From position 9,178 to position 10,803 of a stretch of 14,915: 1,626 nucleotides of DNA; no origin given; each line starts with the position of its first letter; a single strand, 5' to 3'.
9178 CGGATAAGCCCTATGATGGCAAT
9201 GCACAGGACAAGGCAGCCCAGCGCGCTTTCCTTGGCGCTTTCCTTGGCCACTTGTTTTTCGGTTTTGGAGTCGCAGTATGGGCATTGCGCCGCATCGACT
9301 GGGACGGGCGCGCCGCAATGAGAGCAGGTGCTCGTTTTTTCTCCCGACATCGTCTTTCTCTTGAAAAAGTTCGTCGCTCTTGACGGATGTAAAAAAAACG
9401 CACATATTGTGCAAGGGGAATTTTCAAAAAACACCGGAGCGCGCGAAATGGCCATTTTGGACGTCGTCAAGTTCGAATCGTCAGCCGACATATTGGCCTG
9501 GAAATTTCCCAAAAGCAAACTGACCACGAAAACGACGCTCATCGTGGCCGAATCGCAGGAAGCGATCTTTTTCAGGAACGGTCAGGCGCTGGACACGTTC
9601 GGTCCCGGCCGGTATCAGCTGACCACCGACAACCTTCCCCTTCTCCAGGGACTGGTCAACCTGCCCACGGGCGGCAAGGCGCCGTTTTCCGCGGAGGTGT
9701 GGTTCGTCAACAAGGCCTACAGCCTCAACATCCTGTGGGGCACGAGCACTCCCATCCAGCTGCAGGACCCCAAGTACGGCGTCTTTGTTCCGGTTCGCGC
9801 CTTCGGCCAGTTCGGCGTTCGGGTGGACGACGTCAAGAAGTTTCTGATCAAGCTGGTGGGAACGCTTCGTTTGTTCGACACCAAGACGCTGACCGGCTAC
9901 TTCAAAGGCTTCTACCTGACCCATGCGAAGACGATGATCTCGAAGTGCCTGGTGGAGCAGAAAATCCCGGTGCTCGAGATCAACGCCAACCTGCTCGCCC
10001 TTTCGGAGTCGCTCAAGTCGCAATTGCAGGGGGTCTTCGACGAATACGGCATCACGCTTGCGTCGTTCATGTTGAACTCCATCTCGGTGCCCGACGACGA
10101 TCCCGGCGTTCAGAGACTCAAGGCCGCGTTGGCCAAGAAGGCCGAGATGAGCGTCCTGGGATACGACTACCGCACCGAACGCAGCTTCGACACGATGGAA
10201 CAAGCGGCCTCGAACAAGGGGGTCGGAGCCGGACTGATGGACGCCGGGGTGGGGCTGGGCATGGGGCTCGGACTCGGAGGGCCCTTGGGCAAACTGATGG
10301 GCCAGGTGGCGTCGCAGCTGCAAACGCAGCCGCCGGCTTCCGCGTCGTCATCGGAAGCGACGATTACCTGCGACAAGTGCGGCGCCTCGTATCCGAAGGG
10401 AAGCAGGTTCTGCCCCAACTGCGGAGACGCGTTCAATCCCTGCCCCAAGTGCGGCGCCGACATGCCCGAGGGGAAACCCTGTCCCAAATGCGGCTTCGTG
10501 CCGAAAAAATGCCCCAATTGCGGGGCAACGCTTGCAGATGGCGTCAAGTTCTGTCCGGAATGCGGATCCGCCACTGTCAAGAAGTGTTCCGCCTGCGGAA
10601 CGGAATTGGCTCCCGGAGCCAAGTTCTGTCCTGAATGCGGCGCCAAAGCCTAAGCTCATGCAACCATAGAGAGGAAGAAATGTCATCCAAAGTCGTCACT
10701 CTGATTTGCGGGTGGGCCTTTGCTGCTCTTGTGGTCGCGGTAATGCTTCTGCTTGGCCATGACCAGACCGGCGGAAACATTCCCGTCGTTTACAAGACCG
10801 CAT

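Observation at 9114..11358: A 2.2 kb low-GC three-gene island wedged between exbD and yhcC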

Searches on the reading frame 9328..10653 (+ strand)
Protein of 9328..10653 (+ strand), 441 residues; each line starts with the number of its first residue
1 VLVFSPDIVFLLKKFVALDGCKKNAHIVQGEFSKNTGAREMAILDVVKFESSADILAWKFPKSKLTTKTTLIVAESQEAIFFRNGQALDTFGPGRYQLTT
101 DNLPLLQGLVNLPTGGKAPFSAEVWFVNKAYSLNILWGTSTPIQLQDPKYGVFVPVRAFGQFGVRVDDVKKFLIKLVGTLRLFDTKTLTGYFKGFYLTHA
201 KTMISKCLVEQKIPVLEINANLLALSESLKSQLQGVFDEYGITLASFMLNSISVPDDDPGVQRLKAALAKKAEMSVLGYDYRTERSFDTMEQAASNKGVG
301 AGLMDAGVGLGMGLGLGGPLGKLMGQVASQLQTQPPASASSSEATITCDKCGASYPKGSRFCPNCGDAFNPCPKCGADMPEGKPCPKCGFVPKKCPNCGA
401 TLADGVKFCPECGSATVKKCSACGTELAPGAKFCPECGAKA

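Call 3: search_protein_families(library=pfam, proteins=[window:9328-10653:+], max_evalue=0.01)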
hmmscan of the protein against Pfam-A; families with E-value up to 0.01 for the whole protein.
window:9328-10653:+ (441 aa): 11 families
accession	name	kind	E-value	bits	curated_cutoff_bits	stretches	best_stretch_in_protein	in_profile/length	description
PF13421.11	Band_7_1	-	2.7e-46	158.3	24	1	58-257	2-198/211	SPFH domain-Band 7 family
PF13240.11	Zn_Ribbon_1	-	2.2e-23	81.8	25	3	394-414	1-21/23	zinc-ribbon domain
PF12773.13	DZR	-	6.7e-18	65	27.3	2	395-438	1-45/45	Double zinc ribbon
PF13248.11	Zn_ribbon_3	-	5.4e-17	61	27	3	393-413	3-23/26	zinc-ribbon domain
PF17032.10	Zn_ribbon_15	-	1.2e-09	39.3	28.9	2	342-366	49-73/73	zinc-ribbon family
PF01145.31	Band_7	-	2.6e-05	24.8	23.6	1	72-256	2-149/176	SPFH domain / Band 7 family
PF18912.6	DZR_2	-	8.7e-05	22.7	27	1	392-437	7-55/56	Double zinc ribbon domain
PF24463.1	DUF7577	-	0.00016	21.6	28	1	395-414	5-24/27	Domain of unknown function (DUF7577)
PF10571.15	UPF0547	-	0.0061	17.1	29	1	393-413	1-21/26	Uncharacterised protein family UPF0547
PF07191.17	Zn_ribbon_6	-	0.0077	16.6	25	1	341-377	12-47/67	Double zinc ribbon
PF24460.1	DUF7575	-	0.0079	16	28.5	1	394-413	5-24/28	Domain of unknown function (DUF7575)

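Call 8: search_protein_families(library=ncbifam, proteins=[window:9448-10653:+], max_evalue=0.01)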
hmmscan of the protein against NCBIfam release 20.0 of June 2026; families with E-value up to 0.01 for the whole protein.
window:9448-10653:+ (401 aa): 2 families
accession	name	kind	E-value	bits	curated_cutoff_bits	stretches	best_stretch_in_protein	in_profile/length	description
NF011149.0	PRK14559.1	equivalog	0.00012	21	374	1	354-399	3-49/642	serine/threonine phosphatase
NF049953.1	ribbon_DG_selen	exception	0.003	17.5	130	0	378-398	148-168/172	zinc ribbon-containing (seleno)protein DG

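Call 9: search_protein_families(library=padloc, proteins=[window:9448-10653:+], max_evalue=0.1)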
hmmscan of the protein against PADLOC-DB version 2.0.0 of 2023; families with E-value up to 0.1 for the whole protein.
window:9448-10653:+ (401 aa): 0 families

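Call 10: search_protein_families(library=phrogs, proteins=[window:9448-10653:+], max_evalue=0.1)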
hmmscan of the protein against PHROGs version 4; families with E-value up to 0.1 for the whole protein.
window:9448-10653:+ (401 aa): 6 families
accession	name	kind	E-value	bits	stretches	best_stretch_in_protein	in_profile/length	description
phrog_2546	-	unknown function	1.3e-07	33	2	354-377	2-25/180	-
phrog_19315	-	unknown function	9.3e-07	29.2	1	352-400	258-310/348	-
phrog_38469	-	unknown function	0.00033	21.5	1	353-400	214-262/272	-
phrog_10714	-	unknown function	0.0037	18.5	0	375-400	71-98/109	-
phrog_34590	-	unknown function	0.028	15.4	1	353-372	4-23/90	-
phrog_16989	-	moron, auxiliary metabolic gene and host takeover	0.045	14.8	0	378-400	7-29/122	membrane protein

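Call 11: find_homologous_proteins(query=window:9448-10650:+)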
Query window:9448-10650:+ (401 aa): 5780 proteins with E <= 0.001 among 8000 candidates; the best 120 are listed.
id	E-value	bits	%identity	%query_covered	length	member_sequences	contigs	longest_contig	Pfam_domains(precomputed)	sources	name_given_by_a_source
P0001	1.8e-263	892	97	100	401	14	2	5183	PF13240.12,PF01145.32,PF12773.14,PF17032.11,PF13421.12,PF13248.12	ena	-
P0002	5.5e-244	827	88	100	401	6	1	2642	PF13240.12,PF01145.32,PF12773.14,PF17032.11,PF13421.12,PF13248.12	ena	-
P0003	4.2e-151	522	55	100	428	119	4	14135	PF18912.7,PF13240.12,PF01145.32,PF12773.14,PF17032.11,PF24463.2,PF13421.12,PF10571.16,PF24460.2,PF13248.12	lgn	-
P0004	2.8e-150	519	55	100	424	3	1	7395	PF18912.7,PF13240.12,PF01145.32,PF12773.14,PF17032.11,PF07191.18,PF13421.12,PF10571.16,PF24460.2,PF13248.12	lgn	-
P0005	7.5e-150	517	55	100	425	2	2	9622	PF18912.7,PF13240.12,PF01145.32,PF12773.14,PF17032.11,PF13421.12,PF10571.16,PF24460.2,PF13248.12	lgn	-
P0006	1.1e-148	514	55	100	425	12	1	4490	PF18912.7,PF13240.12,PF01145.32,PF12773.14,PF17032.11,PF13421.12,PF10571.16,PF24460.2,PF13248.12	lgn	-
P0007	5.5e-148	511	55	100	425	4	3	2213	PF18912.7,PF13240.12,PF01145.32,PF12773.14,PF17032.11,PF13421.12,PF13248.12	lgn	-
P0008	7.6e-148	511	54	100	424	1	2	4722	PF18912.7,PF13240.12,PF01145.32,PF12773.14,PF17032.11,PF13421.12,PF24460.2,PF13248.12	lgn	-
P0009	1.5e-147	510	54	100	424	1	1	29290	PF18912.7,PF13240.12,PF01145.32,PF12773.14,PF17032.11,PF13421.12,PF10571.16,PF24460.2,PF13248.12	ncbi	-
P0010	1.6e-147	510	56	100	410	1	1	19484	PF13240.12,PF01145.32,PF12773.14,PF17032.11,PF13421.12,PF13248.12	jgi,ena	-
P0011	1.8e-147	510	55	100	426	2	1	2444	PF18912.7,PF13240.12,PF01145.32,PF12773.14,PF17032.11,PF07191.18,PF13421.12,PF10571.16,PF13248.12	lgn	-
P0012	2.3e-147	509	53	100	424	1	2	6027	PF18912.7,PF13240.12,PF01145.32,PF12773.14,PF17032.11,PF13421.12,PF24460.2,PF13248.12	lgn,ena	-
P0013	2.5e-147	509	55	100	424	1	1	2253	PF18912.7,PF13240.12,PF01145.32,PF12773.14,PF17032.11,PF13421.12,PF24460.2,PF13248.12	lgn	-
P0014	2.7e-147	509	54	100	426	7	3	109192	PF18912.7,PF13240.12,PF01145.32,PF12773.14,PF17032.11,PF13421.12,PF10571.16,PF24460.2,PF13248.12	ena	-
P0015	9.6e-147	507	54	100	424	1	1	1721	PF13240.12,PF01145.32,PF12773.14,PF17032.11,PF13421.12,PF13248.12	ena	-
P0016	1.3e-146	507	53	100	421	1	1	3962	PF13240.12,PF01145.32,PF12773.14,PF17032.11,PF13421.12,PF13248.12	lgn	-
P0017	1.6e-146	506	55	100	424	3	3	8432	PF13240.12,PF01145.32,PF12773.14,PF17032.11,PF13421.12,PF13248.12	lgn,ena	-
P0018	3.0e-146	506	54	100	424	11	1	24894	PF18912.7,PF13240.12,PF01145.32,PF12773.14,PF17032.11,PF13421.12,PF24460.2,PF13248.12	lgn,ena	-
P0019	3.1e-146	506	54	100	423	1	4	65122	PF18912.7,PF13240.12,PF01145.32,PF12773.14,PF17032.11,PF07191.18,PF13421.12,PF13248.12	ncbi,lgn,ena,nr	ncbi:MAG: SPFH domain-containing protein [Clostridia bacterium]|nr:SPFH domain-containing protein [C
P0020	3.3e-146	505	53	100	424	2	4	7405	PF18912.7,PF13240.12,PF01145.32,PF12773.14,PF17032.11,PF13421.12,PF24460.2,PF13248.12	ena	-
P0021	3.7e-146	505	54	100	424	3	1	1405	PF13240.12,PF01145.32,PF12773.14,PF17032.11,PF13421.12,PF24460.2,PF13248.12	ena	-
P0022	5.4e-146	505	54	100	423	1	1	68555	PF18912.7,PF13240.12,PF01145.32,PF12773.14,PF17032.11,PF24463.2,PF13421.12,PF10571.16,PF13248.12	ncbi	-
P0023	7.5e-146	504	53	100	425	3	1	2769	PF13240.12,PF01145.32,PF12773.14,PF17032.11,PF13421.12,PF24460.2,PF13248.12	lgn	-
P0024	9.6e-146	504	54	100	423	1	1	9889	PF18912.7,PF13240.12,PF01145.32,PF12773.14,PF17032.11,PF13421.12,PF10571.16,PF24460.2,PF13248.12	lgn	-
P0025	1.1e-145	504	54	100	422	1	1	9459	PF18912.7,PF13240.12,PF01145.32,PF12773.14,PF17032.11,PF13421.12,PF27618.1,PF24460.2,PF13248.12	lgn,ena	-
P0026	1.3e-145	503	52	100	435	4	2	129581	PF18912.7,PF13240.12,PF12773.14,PF17032.11,PF24463.2,PF13421.12,PF13248.12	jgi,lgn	-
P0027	1.4e-145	503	54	100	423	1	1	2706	PF18912.7,PF13240.12,PF01145.32,PF12773.14,PF17032.11,PF24463.2,PF13421.12,PF24460.2,PF13248.12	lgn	-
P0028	2.0e-145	503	51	100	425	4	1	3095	PF18912.7,PF13240.12,PF01145.32,PF12773.14,PF17032.11,PF13421.12,PF24460.2,PF13248.12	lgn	-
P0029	2.1e-145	503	54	100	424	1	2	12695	PF18912.7,PF13240.12,PF01145.32,PF12773.14,PF17032.11,PF13421.12,PF24460.2,PF13248.12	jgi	-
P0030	2.2e-145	503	52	100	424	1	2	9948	PF18912.7,PF13240.12,PF01145.32,PF12773.14,PF17032.11,PF13421.12,PF24460.2,PF13248.12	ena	-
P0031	3.4e-145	502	54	100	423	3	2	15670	PF18912.7,PF13240.12,PF01145.32,PF12773.14,PF17032.11,PF13421.12,PF10571.16,PF24460.2,PF13248.12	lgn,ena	-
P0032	3.7e-145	502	54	100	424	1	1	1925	PF13240.12,PF01145.32,PF12773.14,PF17032.11,PF13421.12,PF24460.2,PF13248.12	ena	-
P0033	4.6e-145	502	53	100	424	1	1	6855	PF18912.7,PF13240.12,PF01145.32,PF12773.14,PF17032.11,PF13421.12,PF10571.16,PF24460.2,PF13248.12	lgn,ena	-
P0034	5.4e-145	501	54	100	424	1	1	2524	PF13240.12,PF01145.32,PF12773.14,PF17032.11,PF13421.12,PF24460.2,PF13248.12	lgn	-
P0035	7.9e-145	501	53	100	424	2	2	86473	PF13240.12,PF01145.32,PF12773.14,PF17032.11,PF13421.12,PF13248.12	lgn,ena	-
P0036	8.0e-145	501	54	100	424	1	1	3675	PF13240.12,PF01145.32,PF12773.14,PF17032.11,PF13421.12,PF13248.12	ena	-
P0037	1.4e-144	500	54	100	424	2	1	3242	PF18912.7,PF13240.12,PF01145.32,PF12773.14,PF17032.11,PF13421.12,PF10571.16,PF24460.2,PF13248.12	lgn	-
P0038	1.5e-144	500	52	99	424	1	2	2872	PF18912.7,PF13240.12,PF01145.32,PF12773.14,PF17032.11,PF24463.2,PF13421.12,PF13248.12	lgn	-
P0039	2.1e-144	500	50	100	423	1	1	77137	PF18912.7,PF13240.12,PF01145.32,PF12773.14,PF17032.11,PF07191.18,PF13421.12,PF10571.16,PF24460.2,PF13248.12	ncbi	-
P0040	2.8e-144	499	54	100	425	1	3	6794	PF18912.7,PF13240.12,PF01145.32,PF12773.14,PF17032.11,PF13421.12,PF13248.12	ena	-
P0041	3.1e-144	499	54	100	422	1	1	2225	PF18912.7,PF13240.12,PF01145.32,PF12773.14,PF17032.11,PF13421.12,PF24460.2,PF13248.12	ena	-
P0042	3.1e-144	499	52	100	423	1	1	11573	PF18912.7,PF13240.12,PF01145.32,PF12773.14,PF17032.11,PF13421.12,PF10571.16,PF24460.2,PF13248.12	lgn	-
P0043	3.2e-144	499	54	100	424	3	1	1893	PF13240.12,PF01145.32,PF12773.14,PF17032.11,PF13421.12,PF24460.2,PF13248.12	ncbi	-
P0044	3.3e-144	499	53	100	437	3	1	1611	PF18912.7,PF13240.12,PF01145.32,PF12773.14,PF17032.11,PF07191.18,PF24463.2,PF13421.12,PF24460.2,PF13248.12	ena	-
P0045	4.4e-144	498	53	100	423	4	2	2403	PF18912.7,PF13240.12,PF01145.32,PF12773.14,PF17032.11,PF13421.12,PF10571.16,PF24460.2,PF13248.12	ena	-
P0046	4.8e-144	498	53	100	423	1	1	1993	PF18912.7,PF13240.12,PF01145.32,PF12773.14,PF17032.11,PF07191.18,PF13421.12,PF10571.16,PF24460.2,PF13248.12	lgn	-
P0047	5.7e-144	498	52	100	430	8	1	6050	PF18912.7,PF13240.12,PF12773.14,PF17032.11,PF13421.12,PF13248.12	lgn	-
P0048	5.9e-144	498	55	99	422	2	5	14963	PF18912.7,PF13240.12,PF01145.32,PF12773.14,PF17032.11,PF13421.12,PF10571.16,PF13248.12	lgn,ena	-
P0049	6.7e-144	498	54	100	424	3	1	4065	PF13240.12,PF01145.32,PF12773.14,PF17032.11,PF13421.12,PF24460.2,PF13248.12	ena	-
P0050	6.7e-144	498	51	100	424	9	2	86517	PF18912.7,PF13240.12,PF01145.32,PF12773.14,PF17032.11,PF13421.12,PF10571.16,PF24460.2,PF13248.12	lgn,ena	-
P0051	9.4e-144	497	54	100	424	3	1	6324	PF18912.7,PF13240.12,PF01145.32,PF12773.14,PF17032.11,PF13421.12,PF24460.2,PF13248.12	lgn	-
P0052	1.3e-143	497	53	100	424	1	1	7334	PF18912.7,PF13240.12,PF01145.32,PF12773.14,PF17032.11,PF13421.12,PF24460.2,PF13248.12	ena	-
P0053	1.3e-143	497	54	99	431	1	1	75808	PF18912.7,PF13240.12,PF01145.32,PF12773.14,PF17032.11,PF13421.12,PF13248.12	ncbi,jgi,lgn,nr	ncbi:MAG: SPFH domain-containing protein [Deltaproteobacteria bacterium]|jgi:membrane protease subun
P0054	1.4e-143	497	54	100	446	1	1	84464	PF18912.7,PF13240.12,PF01145.32,PF12773.14,PF17032.11,PF13421.12,PF13248.12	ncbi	-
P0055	1.4e-143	497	53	100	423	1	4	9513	PF18912.7,PF13240.12,PF01145.32,PF12773.14,PF17032.11,PF07191.18,PF13421.12,PF10571.16,PF24460.2,PF13248.12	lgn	-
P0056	1.5e-143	497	54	100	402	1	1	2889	PF18912.7,PF13240.12,PF01145.32,PF12773.14,PF17032.11,PF13421.12,PF13248.12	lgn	-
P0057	2.5e-143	496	53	100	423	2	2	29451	PF18912.7,PF13240.12,PF01145.32,PF12773.14,PF17032.11,PF07191.18,PF13421.12,PF13248.12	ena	-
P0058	2.7e-143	496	54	100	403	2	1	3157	PF18912.7,PF13240.12,PF01145.32,PF12773.14,PF17032.11,PF13421.12,PF24460.2,PF13248.12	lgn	-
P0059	2.9e-143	496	55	100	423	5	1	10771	PF18912.7,PF13240.12,PF01145.32,PF12773.14,PF17032.11,PF24463.2,PF13421.12,PF10571.16,PF24460.2,PF13248.12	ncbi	-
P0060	3.1e-143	496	54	100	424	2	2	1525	PF13240.12,PF01145.32,PF12773.14,PF17032.11,PF13421.12,PF13248.12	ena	-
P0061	3.4e-143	496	55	99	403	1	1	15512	PF18912.7,PF13240.12,PF01145.32,PF12773.14,PF17032.11,PF13421.12,PF24460.2,PF13248.12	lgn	-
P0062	4.0e-143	495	53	100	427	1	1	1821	PF18912.7,PF13240.12,PF01145.32,PF12773.14,PF17032.11,PF13421.12,PF24460.2,PF13248.12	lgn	-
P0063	4.3e-143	495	54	99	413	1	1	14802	PF13240.12,PF01145.32,PF12773.14,PF17032.11,PF13421.12,PF13248.12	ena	-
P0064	6.8e-143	495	54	100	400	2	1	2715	PF18912.7,PF13240.12,PF12773.14,PF17032.11,PF13421.12,PF24460.2,PF13248.12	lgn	-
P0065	7.4e-143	494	52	100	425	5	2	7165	PF13240.12,PF01145.32,PF12773.14,PF17032.11,PF13421.12,PF24460.2,PF13248.12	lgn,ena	-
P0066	7.5e-143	494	53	100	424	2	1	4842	PF18912.7,PF13240.12,PF01145.32,PF12773.14,PF17032.11,PF07191.18,PF13421.12,PF24460.2,PF13248.12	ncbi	-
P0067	1.0e-142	494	50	100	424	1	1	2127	PF18912.7,PF13240.12,PF01145.32,PF12773.14,PF17032.11,PF13421.12,PF10571.16,PF24460.2,PF13248.12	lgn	-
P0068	1.1e-142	494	53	100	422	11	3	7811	PF18912.7,PF13240.12,PF01145.32,PF12773.14,PF17032.11,PF24463.2,PF13421.12,PF13248.12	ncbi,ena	-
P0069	1.2e-142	494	54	99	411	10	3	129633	PF18912.7,PF13240.12,PF12773.14,PF17032.11,PF07191.18,PF24463.2,PF13421.12,PF23455.2,PF10571.16,PF24460.2,PF13248.12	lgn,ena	-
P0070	1.5e-142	493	53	99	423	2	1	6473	PF18912.7,PF13240.12,PF01145.32,PF12773.14,PF17032.11,PF07191.18,PF24463.2,PF13421.12,PF10571.16,PF24460.2,PF13248.12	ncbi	-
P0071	1.6e-142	493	53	100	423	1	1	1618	PF18912.7,PF13240.12,PF01145.32,PF12773.14,PF17032.11,PF13421.12,PF13248.12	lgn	-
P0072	1.8e-142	493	51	100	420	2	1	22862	PF18912.7,PF13240.12,PF01145.32,PF12773.14,PF17032.11,PF24463.2,PF13421.12,PF10571.16,PF24460.2,PF13248.12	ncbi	-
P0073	2.5e-142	493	53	100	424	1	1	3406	PF13240.12,PF01145.32,PF12773.14,PF17032.11,PF13421.12,PF24460.2,PF13248.12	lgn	-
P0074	2.6e-142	493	54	99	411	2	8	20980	PF18912.7,PF13240.12,PF12773.14,PF17032.11,PF24463.2,PF13421.12,PF24460.2,PF13248.12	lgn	-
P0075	2.6e-142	493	53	100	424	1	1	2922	PF13240.12,PF01145.32,PF12773.14,PF17032.11,PF13421.12,PF13248.12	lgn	-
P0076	2.9e-142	492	51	100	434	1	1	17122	PF18912.7,PF13240.12,PF12773.14,PF17032.11,PF07191.18,PF24463.2,PF13421.12,PF10571.16,PF24460.2,PF13248.12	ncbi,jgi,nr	ncbi:MAG: SPFH domain-containing protein [Deltaproteobacteria bacterium]|jgi:membrane protease subun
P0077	3.2e-142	492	53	100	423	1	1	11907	PF13240.12,PF01145.32,PF12773.14,PF17032.11,PF07191.18,PF13421.12,PF24460.2,PF13248.12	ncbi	-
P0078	3.4e-142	492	53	100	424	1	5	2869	PF18912.7,PF13240.12,PF01145.32,PF12773.14,PF17032.11,PF13421.12,PF24460.2,PF13248.12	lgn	-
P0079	4.7e-142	492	54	100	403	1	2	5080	PF13240.12,PF01145.32,PF12773.14,PF17032.11,PF13421.12,PF13248.12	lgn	-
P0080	5.1e-142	492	51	100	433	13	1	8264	PF18912.7,PF13240.12,PF12773.14,PF17032.11,PF13421.12,PF10571.16,PF13248.12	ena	-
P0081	5.3e-142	492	54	100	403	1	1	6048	PF13240.12,PF01145.32,PF12773.14,PF17032.11,PF13421.12,PF13248.12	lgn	-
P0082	6.9e-142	491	54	100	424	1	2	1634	PF18912.7,PF13240.12,PF01145.32,PF12773.14,PF17032.11,PF13421.12,PF24460.2,PF13248.12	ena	-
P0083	7.6e-142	491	54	100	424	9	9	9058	PF18912.7,PF11682.14,PF13240.12,PF01145.32,PF12773.14,PF17032.11,PF07191.18,PF13421.12,PF24460.2,PF13248.12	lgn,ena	-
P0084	8.4e-142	491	52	100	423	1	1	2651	PF13240.12,PF01145.32,PF12773.14,PF17032.11,PF07191.18,PF13421.12,PF24460.2,PF13248.12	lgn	-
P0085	9.0e-142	491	50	100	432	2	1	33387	PF18912.7,PF13240.12,PF01145.32,PF12773.14,PF17032.11,PF24463.2,PF13421.12,PF10571.16,PF13248.12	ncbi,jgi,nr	ncbi:MAG: SPFH domain-containing protein [Deltaproteobacteria bacterium]|jgi:membrane protease subun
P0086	9.3e-142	491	53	100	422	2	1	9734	PF18912.7,PF13240.12,PF01145.32,PF12773.14,PF17032.11,PF13421.12,PF24460.2,PF13248.12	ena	-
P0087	9.9e-142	491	51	100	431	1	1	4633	PF18912.7,PF13240.12,PF01145.32,PF12773.14,PF17032.11,PF07191.18,PF13421.12,PF13248.12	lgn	-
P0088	9.9e-142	491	53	100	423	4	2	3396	PF18912.7,PF13240.12,PF01145.32,PF12773.14,PF17032.11,PF13421.12,PF24460.2,PF13248.12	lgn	-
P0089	1.2e-141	490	51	99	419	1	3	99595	PF18912.7,PF13240.12,PF10235.15,PF01145.32,PF12773.14,PF17032.11,PF13421.12,PF13248.12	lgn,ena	-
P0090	1.3e-141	490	50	100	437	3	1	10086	PF18912.7,PF13240.12,PF01145.32,PF12773.14,PF17032.11,PF24463.2,PF13421.12,PF10571.16,PF13248.12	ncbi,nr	ncbi:MAG: SPFH domain-containing protein [Deltaproteobacteria bacterium]|nr:SPFH domain-containing p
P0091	1.3e-141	490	53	100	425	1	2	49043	PF18912.7,PF13240.12,PF01145.32,PF12773.14,PF17032.11,PF07191.18,PF13421.12,PF24460.2,PF13248.12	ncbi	-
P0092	1.5e-141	490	52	100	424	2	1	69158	PF18912.7,PF13240.12,PF01145.32,PF12773.14,PF17032.11,PF13421.12,PF24460.2,PF13248.12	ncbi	-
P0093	1.7e-141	490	53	100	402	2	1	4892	PF13240.12,PF01145.32,PF12773.14,PF17032.11,PF13421.12,PF13248.12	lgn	-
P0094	1.7e-141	490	54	100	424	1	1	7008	PF18912.7,PF13240.12,PF01145.32,PF12773.14,PF17032.11,PF13421.12,PF24460.2,PF13248.12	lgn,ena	-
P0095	1.8e-141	490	53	100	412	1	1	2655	PF13240.12,PF01145.32,PF12773.14,PF17032.11,PF13421.12,PF24460.2,PF13248.12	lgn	-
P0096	1.8e-141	490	51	100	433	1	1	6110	PF13240.12,PF12773.14,PF17032.11,PF13421.12,PF13248.12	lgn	-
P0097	2.0e-141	490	51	100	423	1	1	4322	PF18912.7,PF13240.12,PF01145.32,PF12773.14,PF17032.11,PF24463.2,PF13421.12,PF24460.2,PF13248.12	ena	-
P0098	2.1e-141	490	53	100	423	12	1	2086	PF18912.7,PF13240.12,PF01145.32,PF12773.14,PF17032.11,PF13421.12,PF10571.16,PF24460.2,PF13248.12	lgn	-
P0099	2.3e-141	490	51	100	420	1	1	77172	PF18912.7,PF13240.12,PF01145.32,PF12773.14,PF17032.11,PF13421.12,PF10571.16,PF13248.12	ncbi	-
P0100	2.3e-141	489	52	100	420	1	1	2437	PF18912.7,PF13240.12,PF01145.32,PF12773.14,PF17032.11,PF07191.18,PF13421.12,PF24460.2,PF13248.12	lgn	-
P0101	2.4e-141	489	53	100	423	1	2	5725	PF18912.7,PF13240.12,PF01145.32,PF12773.14,PF17032.11,PF07191.18,PF13421.12,PF10571.16,PF24460.2,PF13248.12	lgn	-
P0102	2.5e-141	489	52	100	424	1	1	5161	PF13240.12,PF01145.32,PF12773.14,PF17032.11,PF13421.12,PF13248.12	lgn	-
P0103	2.5e-141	489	48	100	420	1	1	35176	PF18912.7,PF13240.12,PF01145.32,PF12773.14,PF17032.11,PF07191.18,PF24463.2,PF13421.12,PF10571.16,PF24460.2,PF13248.12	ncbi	-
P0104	2.6e-141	489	54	100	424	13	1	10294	PF18912.7,PF13240.12,PF01145.32,PF12773.14,PF17032.11,PF13421.12,PF13248.12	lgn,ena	-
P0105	3.1e-141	489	51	100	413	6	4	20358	PF13240.12,PF12773.14,PF17032.11,PF13421.12,PF13248.12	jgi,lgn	jgi:membrane protease subunit (stomatin/prohibitin family)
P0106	3.2e-141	489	53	100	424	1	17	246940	PF18912.7,PF13240.12,PF01145.32,PF12773.14,PF17032.11,PF13421.12,PF24460.2,PF13248.12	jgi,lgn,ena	-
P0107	3.6e-141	489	54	100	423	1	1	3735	PF18912.7,PF13240.12,PF01145.32,PF12773.14,PF17032.11,PF13421.12,PF24460.2,PF13248.12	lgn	-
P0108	5.2e-141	488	47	100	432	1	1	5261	PF18912.7,PF13240.12,PF01145.32,PF12773.14,PF17032.11,PF13421.12,PF13248.12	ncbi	-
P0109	5.3e-141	488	52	100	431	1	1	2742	PF18912.7,PF13240.12,PF01145.32,PF12773.14,PF17032.11,PF24463.2,PF13421.12,PF10571.16,PF24460.2,PF13248.12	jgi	jgi:membrane protease subunit (stomatin/prohibitin family)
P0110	7.1e-141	488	53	100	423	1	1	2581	PF13240.12,PF01145.32,PF12773.14,PF17032.11,PF13421.12,PF10571.16,PF13248.12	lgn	-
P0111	7.4e-141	488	52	100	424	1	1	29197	PF13240.12,PF01145.32,PF12773.14,PF17032.11,PF13421.12,PF13248.12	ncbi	-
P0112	1.0e-140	487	49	100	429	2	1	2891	PF18912.7,PF13240.12,PF01145.32,PF12773.14,PF17032.11,PF07191.18,PF24463.2,PF13421.12,PF24460.2,PF13248.12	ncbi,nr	ncbi:MAG: SPFH domain-containing protein [Candidatus Adiutrix sp.]|nr:SPFH domain-containing protein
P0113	1.4e-140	487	51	100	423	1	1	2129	PF18912.7,PF13240.12,PF01145.32,PF12773.14,PF17032.11,PF13421.12,PF13248.12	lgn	-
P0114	1.8e-140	487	53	100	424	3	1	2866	PF18912.7,PF13240.12,PF01145.32,PF12773.14,PF17032.11,PF13421.12,PF13248.12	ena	-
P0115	2.6e-140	486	49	100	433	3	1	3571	PF13240.12,PF01145.32,PF12773.14,PF17032.11,PF13421.12,PF13248.12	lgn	-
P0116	3.6e-140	486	50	100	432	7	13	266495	PF18912.7,PF13240.12,PF12773.14,PF17032.11,PF13421.12,PF24460.2,PF13248.12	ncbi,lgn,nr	ncbi:MAG: SPFH domain-containing protein [Firmicutes bacterium]|nr:SPFH domain-containing protein [B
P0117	4.3e-140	485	50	100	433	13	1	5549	PF18912.7,PF13240.12,PF12773.14,PF17032.11,PF13421.12,PF13248.12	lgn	-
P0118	5.2e-140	485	51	100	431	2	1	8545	PF18912.7,PF13240.12,PF01145.32,PF12773.14,PF17032.11,PF24463.2,PF13421.12,PF13248.12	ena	-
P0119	5.6e-140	485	52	100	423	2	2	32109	PF18912.7,PF13240.12,PF01145.32,PF12773.14,PF17032.11,PF13421.12,PF24460.2,PF13248.12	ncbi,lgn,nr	ncbi:MAG: SPFH domain-containing protein [Clostridia bacterium]|nr:SPFH domain-containing protein [C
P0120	6.2e-140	485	52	99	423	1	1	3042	PF18912.7,PF13240.12,PF01145.32,PF12773.14,PF17032.11,PF13421.12,PF24460.2,PF13248.12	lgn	-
